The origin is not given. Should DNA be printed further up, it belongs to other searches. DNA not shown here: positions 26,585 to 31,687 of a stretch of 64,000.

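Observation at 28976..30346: DnaE intein with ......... homing endonuclease at the GYGFNK/SHS site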

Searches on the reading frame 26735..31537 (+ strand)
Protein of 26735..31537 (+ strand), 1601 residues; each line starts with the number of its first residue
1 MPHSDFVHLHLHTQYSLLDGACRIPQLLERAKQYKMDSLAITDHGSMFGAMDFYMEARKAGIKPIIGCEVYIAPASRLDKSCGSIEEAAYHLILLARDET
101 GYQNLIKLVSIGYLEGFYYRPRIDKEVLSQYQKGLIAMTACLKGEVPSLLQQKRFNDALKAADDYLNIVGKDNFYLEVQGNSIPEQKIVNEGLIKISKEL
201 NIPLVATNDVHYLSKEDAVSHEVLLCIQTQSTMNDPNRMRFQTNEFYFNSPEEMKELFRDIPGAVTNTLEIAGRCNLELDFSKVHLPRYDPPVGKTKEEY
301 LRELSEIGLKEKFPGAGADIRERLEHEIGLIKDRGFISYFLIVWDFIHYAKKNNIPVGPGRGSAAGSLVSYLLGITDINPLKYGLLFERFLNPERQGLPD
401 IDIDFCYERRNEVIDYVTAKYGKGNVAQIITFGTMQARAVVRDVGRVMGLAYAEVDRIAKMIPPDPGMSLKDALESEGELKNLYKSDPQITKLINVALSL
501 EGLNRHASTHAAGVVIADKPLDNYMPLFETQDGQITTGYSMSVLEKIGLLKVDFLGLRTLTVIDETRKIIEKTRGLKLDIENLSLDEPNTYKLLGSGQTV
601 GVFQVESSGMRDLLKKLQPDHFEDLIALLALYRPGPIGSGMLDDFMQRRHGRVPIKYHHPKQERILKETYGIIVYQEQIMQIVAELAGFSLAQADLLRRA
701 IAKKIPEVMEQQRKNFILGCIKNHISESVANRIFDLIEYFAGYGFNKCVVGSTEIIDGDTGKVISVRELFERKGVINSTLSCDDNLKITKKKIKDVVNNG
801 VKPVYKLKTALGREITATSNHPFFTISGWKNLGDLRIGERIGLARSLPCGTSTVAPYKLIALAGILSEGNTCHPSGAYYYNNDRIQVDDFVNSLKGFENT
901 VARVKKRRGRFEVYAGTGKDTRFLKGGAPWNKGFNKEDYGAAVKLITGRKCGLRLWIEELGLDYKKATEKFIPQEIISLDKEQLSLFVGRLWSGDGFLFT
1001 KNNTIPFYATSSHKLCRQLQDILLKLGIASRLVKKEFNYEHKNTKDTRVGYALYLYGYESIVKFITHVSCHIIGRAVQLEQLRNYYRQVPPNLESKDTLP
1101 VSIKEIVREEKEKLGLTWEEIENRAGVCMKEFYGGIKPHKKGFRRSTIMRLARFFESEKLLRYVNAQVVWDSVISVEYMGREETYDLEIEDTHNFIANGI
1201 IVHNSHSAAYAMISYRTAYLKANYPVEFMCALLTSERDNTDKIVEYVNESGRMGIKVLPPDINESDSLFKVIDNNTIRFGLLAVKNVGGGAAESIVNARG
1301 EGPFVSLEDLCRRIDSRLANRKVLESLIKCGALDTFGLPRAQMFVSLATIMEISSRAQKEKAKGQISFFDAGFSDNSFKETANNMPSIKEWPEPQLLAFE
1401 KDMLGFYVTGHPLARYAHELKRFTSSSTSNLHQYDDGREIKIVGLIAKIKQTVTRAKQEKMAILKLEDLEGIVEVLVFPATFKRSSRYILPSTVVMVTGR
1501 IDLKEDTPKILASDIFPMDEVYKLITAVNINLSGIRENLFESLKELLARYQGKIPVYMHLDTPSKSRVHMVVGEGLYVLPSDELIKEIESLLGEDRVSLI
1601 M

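Call 4: search_protein_families(library=pfam, proteins=[window:26735-31537:+], max_evalue=0.1)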
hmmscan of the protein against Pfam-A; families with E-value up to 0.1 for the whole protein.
window:26735-31537:+ (1601 aa): 8 families
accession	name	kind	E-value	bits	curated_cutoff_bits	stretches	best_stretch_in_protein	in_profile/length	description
PF07733.18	DNA_pol3_alpha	-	9.6e-103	343.7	23.9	1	299-556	1-260/260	Bacterial DNA polymerase III alpha NTPase domain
PF17657.6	DNA_pol3_finger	-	5.1e-65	218.3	22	1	559-723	1-165/166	Bacterial DNA polymerase III alpha subunit finger domain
PF02811.25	PHP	-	1.1e-62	211.6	26.4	1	8-179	1-162/164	PHP domain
PF14579.12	HHH_6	-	1.1e-30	106.1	25.6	1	1254-1343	1-90/90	Helix-hairpin-helix motif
PF14890.11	Intein_splicing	-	1.5e-27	96.8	35.8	1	759-1204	5-155/155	Intein splicing domain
PF14528.11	LAGLIDADG_3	-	2.7e-08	34.4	22.5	1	983-1066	2-79/82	LAGLIDADG-like domain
PF01336.31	tRNA_anti-codon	-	3.2e-07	30.6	27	1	1441-1516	2-73/75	OB-fold nucleic acid binding domain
PF20914.2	DNA_pol_IIIA_C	-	0.00029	21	22.5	1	1543-1593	2-52/52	DNA polymerase III subunit alpha, C-terminal domain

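Call 5: search_protein_families(library=ncbifam, proteins=[window:26735-31537:+], max_evalue=0.1)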
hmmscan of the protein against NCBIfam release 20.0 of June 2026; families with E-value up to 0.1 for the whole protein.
window:26735-31537:+ (1601 aa): 30 families (the best 25 are shown)
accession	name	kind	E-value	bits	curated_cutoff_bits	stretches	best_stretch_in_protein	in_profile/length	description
NF005298.0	PRK06826.1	equivalog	0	1533.8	1260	2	4-750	3-753/1151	DNA polymerase III subunit alpha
NF004226.0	PRK05673.1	equivalog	0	1450.3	1002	2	3-748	3-752/1146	DNA polymerase III subunit alpha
TIGR00594.1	polc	superfamily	0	1375.4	434.35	2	6-748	1-750/1022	DNA polymerase III subunit alpha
NF005617.0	PRK07374.1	equivalog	0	1135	1653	2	5-756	2-770/1170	DNA polymerase III subunit alpha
NF005377.0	PRK06920.1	equivalog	0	1076.5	1806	2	5-748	2-729/1108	DNA polymerase III subunit alpha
NF007079.0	PRK09532.1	equivalog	2.6e-242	806.8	1525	1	6-828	3-853/876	DNA polymerase III subunit alpha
NF005516.0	PRK07135.1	equivalog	4.9e-209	696.9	1084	3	256-748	186-681/974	DNA polymerase III DnaE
NF004225.0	PRK05672.1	subfamily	1e-205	686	939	2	4-746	4-737/1047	error-prone DNA polymerase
NF004550.0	PRK05898.1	equivalog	3.1e-194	647.9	1182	3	204-747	137-676/971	DNA polymerase III subunit alpha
NF005582.0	PRK07279.1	equivalog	3.5e-191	637.8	1279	2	6-748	2-683/1033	DNA polymerase III subunit alpha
NF005616.0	PRK07373.1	equivalog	2.2e-98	329.7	646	1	1173-1565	4-411/449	DNA polymerase III subunit alpha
NF005852.0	PRK07773.1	equivalog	3e-73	247.5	780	1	748-1230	398-854/886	replicative DNA helicase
NF001688.0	PRK00448.1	equivalog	2.1e-67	227.7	873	4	87-382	612-914/1445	PolC-type DNA polymerase III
TIGR01405.1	polC_Gram_pos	equivalog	1.9e-58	198.1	1043.45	4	88-382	379-679/1211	DNA polymerase III subunit alpha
NF006207.0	PRK08332.1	equivalog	1.7e-14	52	2400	3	938-1061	1057-1172/1684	vitamin B12-dependent ribonucleotide reductase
TIGR01445.1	intein_Nterm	domain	1.9e-12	48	24.5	1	748-825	1-83/83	intein N-terminal splicing region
TIGR01443.1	intein_Cterm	domain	1.1e-09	38.2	15.6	1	1183-1205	1-24/24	intein C-terminal splicing region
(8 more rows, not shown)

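Call 17: find_encoding_contigs(protein=window:26735-31537:+, flank=3000, max_places=4)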
Protein window:26735-31537:+ (1601 aa): no gene with exactly this product is on record in the collection.
